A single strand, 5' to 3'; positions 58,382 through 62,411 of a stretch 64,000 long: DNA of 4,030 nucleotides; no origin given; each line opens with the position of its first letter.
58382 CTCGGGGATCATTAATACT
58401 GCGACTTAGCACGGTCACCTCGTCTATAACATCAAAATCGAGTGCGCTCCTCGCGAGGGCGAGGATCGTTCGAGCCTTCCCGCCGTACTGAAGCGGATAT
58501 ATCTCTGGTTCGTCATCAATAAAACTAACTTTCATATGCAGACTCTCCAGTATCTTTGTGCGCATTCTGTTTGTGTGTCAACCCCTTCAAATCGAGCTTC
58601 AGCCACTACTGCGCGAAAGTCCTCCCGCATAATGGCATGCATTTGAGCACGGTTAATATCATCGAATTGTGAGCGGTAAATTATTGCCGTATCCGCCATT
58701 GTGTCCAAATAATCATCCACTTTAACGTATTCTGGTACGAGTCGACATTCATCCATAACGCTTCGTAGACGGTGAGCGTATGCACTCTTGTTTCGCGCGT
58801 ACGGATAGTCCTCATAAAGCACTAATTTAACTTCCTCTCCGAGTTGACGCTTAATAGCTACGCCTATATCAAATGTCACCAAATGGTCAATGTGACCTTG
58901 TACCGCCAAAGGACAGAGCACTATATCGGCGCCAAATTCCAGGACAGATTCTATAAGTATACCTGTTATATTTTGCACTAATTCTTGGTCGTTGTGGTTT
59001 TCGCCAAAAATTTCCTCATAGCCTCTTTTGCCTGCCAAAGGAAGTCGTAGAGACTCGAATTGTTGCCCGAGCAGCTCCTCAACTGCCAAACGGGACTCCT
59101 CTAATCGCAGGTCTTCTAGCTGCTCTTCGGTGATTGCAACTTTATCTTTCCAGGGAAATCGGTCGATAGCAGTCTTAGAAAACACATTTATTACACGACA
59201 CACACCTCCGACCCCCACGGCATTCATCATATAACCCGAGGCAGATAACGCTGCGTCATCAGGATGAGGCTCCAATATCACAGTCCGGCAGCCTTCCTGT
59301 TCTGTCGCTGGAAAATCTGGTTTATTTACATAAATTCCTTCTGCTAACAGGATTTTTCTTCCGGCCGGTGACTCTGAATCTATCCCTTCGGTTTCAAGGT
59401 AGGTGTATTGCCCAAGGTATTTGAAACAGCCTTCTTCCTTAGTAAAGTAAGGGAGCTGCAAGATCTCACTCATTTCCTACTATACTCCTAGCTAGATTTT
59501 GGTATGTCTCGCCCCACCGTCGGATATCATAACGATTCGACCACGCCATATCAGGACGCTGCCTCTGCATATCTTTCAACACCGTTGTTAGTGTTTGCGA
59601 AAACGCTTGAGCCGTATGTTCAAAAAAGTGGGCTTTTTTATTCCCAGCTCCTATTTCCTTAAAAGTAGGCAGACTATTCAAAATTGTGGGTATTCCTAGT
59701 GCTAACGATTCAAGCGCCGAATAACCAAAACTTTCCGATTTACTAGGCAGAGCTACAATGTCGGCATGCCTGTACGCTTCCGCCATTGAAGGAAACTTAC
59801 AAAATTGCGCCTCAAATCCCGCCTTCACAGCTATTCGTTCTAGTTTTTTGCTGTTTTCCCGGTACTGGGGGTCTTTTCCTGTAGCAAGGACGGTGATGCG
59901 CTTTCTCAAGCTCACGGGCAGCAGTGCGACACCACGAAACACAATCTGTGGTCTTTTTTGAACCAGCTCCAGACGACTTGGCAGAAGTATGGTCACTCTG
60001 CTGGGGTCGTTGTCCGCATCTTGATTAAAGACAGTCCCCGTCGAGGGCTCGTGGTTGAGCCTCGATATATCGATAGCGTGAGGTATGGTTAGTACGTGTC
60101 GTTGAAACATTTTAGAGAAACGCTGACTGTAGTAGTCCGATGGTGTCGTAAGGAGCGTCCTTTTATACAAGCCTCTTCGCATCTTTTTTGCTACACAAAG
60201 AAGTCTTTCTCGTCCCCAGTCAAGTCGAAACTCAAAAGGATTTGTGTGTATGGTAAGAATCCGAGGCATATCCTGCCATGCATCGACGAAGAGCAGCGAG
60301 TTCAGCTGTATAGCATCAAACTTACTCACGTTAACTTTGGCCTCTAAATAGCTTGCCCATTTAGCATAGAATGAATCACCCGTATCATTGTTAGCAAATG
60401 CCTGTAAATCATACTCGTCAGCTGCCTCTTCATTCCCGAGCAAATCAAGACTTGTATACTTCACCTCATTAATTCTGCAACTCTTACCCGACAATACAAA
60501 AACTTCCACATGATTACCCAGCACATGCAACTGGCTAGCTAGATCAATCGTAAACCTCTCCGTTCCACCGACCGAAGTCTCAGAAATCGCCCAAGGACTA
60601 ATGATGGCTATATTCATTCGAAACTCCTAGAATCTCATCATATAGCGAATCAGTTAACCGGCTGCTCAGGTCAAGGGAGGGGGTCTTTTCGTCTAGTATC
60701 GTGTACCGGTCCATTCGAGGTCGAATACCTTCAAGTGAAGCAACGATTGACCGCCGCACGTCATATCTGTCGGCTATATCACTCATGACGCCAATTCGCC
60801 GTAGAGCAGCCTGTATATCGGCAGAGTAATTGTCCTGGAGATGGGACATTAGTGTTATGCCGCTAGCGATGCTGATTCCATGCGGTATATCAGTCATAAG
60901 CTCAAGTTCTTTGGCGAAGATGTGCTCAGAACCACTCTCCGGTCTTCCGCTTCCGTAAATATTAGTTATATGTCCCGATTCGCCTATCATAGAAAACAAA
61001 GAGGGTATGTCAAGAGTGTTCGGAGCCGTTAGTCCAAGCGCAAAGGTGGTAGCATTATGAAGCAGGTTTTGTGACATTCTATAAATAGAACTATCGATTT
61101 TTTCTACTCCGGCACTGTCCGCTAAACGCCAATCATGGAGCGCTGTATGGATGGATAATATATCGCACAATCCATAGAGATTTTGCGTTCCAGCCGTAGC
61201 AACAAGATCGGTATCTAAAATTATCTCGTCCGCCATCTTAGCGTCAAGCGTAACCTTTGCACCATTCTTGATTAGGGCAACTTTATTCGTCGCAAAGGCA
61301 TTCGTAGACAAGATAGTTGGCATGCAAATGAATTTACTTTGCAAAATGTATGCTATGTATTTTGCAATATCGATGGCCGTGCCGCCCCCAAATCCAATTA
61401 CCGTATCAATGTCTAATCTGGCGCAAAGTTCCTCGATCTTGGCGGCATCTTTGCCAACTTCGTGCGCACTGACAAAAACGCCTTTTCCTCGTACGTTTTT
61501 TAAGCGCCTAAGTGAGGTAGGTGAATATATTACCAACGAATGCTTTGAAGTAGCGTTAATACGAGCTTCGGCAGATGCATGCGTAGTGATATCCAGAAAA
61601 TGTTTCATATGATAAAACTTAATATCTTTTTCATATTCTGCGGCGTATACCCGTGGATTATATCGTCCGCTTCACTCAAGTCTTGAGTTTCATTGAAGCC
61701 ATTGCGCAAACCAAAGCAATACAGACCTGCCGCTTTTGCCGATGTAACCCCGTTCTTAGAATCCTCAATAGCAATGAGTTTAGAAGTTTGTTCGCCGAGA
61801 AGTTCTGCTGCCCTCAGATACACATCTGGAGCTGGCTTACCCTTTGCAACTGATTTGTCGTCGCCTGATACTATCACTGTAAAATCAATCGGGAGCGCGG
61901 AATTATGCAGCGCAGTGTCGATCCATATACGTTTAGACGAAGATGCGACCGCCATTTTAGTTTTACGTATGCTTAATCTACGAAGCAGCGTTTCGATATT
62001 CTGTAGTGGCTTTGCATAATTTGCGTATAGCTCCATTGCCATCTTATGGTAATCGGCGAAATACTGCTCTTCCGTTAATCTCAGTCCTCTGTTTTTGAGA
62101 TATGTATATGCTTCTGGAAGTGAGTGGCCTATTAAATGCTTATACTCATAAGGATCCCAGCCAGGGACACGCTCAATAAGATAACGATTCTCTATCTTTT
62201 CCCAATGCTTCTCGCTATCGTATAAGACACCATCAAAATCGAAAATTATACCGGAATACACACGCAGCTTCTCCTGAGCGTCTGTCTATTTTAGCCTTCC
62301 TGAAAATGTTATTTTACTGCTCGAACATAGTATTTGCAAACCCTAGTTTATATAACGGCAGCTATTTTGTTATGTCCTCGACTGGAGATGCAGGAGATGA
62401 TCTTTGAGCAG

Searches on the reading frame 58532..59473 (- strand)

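Call 42: search_protein_families(library=pfam, proteins=[window:58532-59473:-], max_evalue=0.001)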
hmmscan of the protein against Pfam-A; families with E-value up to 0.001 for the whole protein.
window:58532-59473:- (313 aa): 1 family
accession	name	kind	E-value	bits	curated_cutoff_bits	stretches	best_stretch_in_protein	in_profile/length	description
PF02585.22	PIG-L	-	1.6e-10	42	28.2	1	66-206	2-127/129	GlcNAc-PI de-N-acetylase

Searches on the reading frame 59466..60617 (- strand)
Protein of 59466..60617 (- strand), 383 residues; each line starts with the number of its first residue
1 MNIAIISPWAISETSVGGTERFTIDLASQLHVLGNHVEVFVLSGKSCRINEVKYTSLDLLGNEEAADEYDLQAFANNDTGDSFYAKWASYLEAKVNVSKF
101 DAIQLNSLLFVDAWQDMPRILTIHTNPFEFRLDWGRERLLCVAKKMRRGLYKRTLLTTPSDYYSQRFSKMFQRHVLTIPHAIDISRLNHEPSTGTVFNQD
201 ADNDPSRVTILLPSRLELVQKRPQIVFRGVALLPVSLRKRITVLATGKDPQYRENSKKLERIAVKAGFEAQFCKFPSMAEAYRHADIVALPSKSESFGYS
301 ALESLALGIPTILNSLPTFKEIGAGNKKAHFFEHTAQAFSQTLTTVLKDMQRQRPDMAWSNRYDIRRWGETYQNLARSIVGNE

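Call 42: search_protein_families(library=pfam, proteins=[window:59466-60617:-], max_evalue=0.001)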
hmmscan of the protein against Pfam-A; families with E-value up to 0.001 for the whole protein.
window:59466-60617:- (383 aa): 4 families
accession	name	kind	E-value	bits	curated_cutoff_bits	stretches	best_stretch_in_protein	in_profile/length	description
PF00534.26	Glycos_transf_1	-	3.2e-14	53.3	26.4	1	207-351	15-160/172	Glycosyl transferases group 1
PF13692.12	Glyco_trans_1_4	-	1.1e-11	45.6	27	1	209-349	3-142/142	Glycosyl transferases group 1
PF20706.3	GT4-conflict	-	3e-09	36.8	26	1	168-315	158-312/385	Family 4 Glycosyltransferase in conflict systems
PF13439.12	Glyco_transf_4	-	3.4e-09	37.4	28.5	1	16-186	1-170/170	Glycosyltransferase Family 4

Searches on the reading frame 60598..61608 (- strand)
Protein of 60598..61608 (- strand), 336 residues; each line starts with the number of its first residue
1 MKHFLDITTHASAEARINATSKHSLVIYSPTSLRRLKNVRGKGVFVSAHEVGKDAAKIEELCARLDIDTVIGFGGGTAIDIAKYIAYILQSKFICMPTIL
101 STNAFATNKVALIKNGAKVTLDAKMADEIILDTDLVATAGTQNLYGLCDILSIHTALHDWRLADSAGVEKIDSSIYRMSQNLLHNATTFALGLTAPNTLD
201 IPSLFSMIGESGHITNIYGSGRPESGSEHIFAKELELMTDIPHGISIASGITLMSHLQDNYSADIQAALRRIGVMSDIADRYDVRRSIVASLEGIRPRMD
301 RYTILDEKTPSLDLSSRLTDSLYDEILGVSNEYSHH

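Call 42: search_protein_families(library=pfam, proteins=[window:60598-61608:-], max_evalue=0.001)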
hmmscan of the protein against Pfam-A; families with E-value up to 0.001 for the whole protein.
window:60598-61608:- (336 aa): 2 families
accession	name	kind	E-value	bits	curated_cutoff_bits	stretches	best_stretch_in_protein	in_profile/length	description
PF13685.12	Fe-ADH_2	-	1.6e-16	61.1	28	1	49-139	57-148/149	Iron-containing alcohol dehydrogenase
PF00465.25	Fe-ADH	-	5.1e-10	39.6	31.3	1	53-132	67-167/168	Iron-containing alcohol dehydrogenase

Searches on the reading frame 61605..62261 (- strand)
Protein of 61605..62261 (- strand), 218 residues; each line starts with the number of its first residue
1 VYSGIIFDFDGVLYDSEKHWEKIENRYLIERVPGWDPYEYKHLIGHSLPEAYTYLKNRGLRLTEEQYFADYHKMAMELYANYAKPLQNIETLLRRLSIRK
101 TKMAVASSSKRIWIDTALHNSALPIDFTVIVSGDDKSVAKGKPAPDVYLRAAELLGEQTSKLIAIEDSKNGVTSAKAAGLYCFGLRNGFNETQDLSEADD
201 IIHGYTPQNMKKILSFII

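Call 42: search_protein_families(library=pfam, proteins=[window:61605-62261:-], max_evalue=0.001)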
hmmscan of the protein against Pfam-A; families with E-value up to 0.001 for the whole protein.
window:61605-62261:- (218 aa): 3 families
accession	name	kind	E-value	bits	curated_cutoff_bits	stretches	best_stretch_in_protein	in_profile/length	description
PF13419.12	HAD_2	-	8e-28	98.2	23.8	1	5-184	1-177/178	Haloacid dehalogenase-like hydrolase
PF00702.32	Hydrolase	-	2.5e-20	74.1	26.4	1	3-179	2-191/191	haloacid dehalogenase-like hydrolase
PF13242.12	Hydrolase_like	-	0.0002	21.7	22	1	141-198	3-61/75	HAD-hyrolase-like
